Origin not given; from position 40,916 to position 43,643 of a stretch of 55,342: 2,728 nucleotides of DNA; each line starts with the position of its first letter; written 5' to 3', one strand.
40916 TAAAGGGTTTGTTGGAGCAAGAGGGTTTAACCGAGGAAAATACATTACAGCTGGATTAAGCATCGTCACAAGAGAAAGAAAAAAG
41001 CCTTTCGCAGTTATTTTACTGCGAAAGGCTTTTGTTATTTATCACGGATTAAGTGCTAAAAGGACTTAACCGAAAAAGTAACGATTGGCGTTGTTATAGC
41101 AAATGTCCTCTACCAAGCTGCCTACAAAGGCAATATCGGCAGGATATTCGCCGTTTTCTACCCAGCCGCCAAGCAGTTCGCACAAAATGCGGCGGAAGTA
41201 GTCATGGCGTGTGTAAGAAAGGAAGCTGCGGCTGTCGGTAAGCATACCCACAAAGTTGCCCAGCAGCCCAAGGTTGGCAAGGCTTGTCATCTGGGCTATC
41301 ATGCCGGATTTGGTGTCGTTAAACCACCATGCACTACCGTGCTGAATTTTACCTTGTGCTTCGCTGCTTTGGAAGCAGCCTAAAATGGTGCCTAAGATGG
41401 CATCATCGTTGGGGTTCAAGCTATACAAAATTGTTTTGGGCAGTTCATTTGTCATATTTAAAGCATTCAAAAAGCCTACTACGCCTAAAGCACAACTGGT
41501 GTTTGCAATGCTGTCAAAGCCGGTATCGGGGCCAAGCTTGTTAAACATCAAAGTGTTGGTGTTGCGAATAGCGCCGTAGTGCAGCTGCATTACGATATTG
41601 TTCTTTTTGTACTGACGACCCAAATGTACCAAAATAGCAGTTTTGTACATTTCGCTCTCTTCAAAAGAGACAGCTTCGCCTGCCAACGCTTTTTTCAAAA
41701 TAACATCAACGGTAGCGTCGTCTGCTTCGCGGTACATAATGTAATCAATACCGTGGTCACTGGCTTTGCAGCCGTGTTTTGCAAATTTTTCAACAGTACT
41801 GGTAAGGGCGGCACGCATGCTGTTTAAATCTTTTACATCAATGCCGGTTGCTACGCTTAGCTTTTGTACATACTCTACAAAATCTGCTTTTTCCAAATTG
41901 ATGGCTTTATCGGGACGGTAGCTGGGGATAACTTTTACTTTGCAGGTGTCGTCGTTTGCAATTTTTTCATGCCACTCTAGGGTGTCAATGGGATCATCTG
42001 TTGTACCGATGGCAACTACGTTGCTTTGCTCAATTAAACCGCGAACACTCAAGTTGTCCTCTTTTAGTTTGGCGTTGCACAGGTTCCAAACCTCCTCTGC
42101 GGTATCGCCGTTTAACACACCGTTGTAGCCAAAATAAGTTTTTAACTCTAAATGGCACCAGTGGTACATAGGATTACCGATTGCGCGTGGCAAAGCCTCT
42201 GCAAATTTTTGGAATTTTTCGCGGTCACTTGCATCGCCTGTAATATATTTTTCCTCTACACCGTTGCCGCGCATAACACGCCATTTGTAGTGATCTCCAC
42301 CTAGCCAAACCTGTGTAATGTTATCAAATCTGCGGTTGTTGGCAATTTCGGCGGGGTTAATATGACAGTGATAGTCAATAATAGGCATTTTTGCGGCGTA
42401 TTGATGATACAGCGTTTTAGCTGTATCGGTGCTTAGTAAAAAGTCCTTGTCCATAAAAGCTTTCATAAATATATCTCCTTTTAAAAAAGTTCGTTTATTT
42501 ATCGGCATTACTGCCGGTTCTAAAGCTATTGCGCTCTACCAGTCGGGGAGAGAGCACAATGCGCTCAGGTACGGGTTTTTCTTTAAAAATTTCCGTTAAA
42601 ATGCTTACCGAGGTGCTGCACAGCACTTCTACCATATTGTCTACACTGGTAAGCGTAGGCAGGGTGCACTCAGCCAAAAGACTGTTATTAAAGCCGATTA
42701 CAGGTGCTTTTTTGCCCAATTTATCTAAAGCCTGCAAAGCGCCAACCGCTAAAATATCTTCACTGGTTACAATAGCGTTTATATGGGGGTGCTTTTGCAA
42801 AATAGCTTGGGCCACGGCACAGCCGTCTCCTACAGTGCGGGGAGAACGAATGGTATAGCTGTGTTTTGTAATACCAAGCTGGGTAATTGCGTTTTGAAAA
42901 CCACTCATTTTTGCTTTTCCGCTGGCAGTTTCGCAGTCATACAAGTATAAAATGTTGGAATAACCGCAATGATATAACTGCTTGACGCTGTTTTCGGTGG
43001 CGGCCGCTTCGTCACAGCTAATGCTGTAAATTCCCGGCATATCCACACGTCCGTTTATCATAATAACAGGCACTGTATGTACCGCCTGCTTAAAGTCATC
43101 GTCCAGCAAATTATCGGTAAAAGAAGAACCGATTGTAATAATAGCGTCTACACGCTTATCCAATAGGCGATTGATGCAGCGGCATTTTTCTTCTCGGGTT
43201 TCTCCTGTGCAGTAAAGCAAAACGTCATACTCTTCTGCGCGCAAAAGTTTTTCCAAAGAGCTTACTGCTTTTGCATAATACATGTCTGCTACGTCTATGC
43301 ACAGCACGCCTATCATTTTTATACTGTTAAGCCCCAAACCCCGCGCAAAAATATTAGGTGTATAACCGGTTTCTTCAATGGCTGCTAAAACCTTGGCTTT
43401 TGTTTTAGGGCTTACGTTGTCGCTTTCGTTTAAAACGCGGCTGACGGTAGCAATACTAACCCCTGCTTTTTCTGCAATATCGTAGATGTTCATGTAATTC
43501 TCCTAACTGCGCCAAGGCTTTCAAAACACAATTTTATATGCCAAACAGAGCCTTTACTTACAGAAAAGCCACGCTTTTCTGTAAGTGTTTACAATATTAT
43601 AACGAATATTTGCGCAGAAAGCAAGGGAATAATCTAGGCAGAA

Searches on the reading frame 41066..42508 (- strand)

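Call 32: search_protein_families(library=ncbifam, proteins=[window:41066-42508:-], max_evalue=1e-10)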
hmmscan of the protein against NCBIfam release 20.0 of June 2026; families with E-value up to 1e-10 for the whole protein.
window:41066-42508:- (480 aa): 1 family
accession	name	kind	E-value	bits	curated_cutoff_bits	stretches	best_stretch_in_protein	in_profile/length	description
NF002794.0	PRK02925.1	equivalog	2.6e-189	630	387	1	15-478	1-457/459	glucuronate isomerase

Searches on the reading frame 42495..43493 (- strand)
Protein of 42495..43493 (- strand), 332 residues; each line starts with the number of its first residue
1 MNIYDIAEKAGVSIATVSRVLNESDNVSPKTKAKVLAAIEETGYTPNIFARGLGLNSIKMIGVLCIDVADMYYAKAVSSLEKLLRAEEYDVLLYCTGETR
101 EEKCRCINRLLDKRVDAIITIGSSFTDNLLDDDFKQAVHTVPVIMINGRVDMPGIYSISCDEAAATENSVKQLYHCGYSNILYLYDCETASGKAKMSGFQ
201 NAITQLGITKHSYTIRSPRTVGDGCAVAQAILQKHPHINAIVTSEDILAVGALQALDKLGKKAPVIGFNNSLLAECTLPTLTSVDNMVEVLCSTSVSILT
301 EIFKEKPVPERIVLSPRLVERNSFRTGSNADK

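Call 32: search_protein_families(library=ncbifam, proteins=[window:42495-43493:-], max_evalue=1e-10)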
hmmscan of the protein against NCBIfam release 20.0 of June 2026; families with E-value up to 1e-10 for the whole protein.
window:42495-43493:- (332 aa): 17 families
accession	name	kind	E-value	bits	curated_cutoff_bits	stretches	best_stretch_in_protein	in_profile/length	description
TIGR01481.1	ccpA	equivalog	4.7e-51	174.2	442.35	1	2-321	4-326/330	catabolite control protein A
NF047341.1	lactose_RbsR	equivalog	5.5e-45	154.1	382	1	2-324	4-328/331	ribose utilization transcriptional repressor RbsR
NF007075.0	PRK09526.1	subfamily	1.9e-41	142.2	340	1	3-325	8-332/358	LacI family DNA-binding transcriptional regulator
NF007979.0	PRK10703.1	equivalog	3.4e-39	134.9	501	1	3-330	4-337/341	HTH-type transcriptional repressor PurR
NF007743.0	PRK10423.1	equivalog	3.8e-36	124.8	531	1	3-323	4-329/330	ribose operon transcriptional repressor RbsR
NF051853.1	TransRegUriRCory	equivalog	8.4e-36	123.7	550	1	4-325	4-325/327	transcriptional regulator UriR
NF007706.0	PRK10401.1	equivalog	1.9e-35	122.8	555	1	2-326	3-331/346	HTH-type transcriptional regulator GalS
NF008269.0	PRK11041.1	equivalog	4.5e-35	121.3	436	1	4-323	13-336/342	DNA-binding transcriptional regulator CytR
NF052440.1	TransRegGNTRPSEAE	equivalog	3.6e-34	118.3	400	1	3-323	8-332/333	HTH-type transcriptional regulator GntR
NF008002.0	PRK10727.1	equivalog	1.6e-33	116.2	557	1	3-328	4-333/341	HTH-type transcriptional regulator GalR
NF007449.0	PRK10014.1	subfamily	4.6e-33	114.7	310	1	2-284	8-290/342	Mal regulon transcriptional regulator MalI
TIGR02417.1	fruct_sucro_rep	subfamily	7.6e-32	110.8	389.55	1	3-315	2-320/327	D-fructose-responsive transcription factor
NF008452.0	PRK11303.1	equivalog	3.6e-30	105.3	385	1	1-257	1-258/332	catabolite repressor/activator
NF047913.1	TransRegIdnR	equivalog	2.5e-25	89.5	500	1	2-284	7-290/331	DNA-binding transcriptional regulator IdnR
TIGR02405.1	trehalos_R_Ecol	equivalog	4e-22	78.9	357.35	1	2-288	3-281/311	trehalose operon repressor TreR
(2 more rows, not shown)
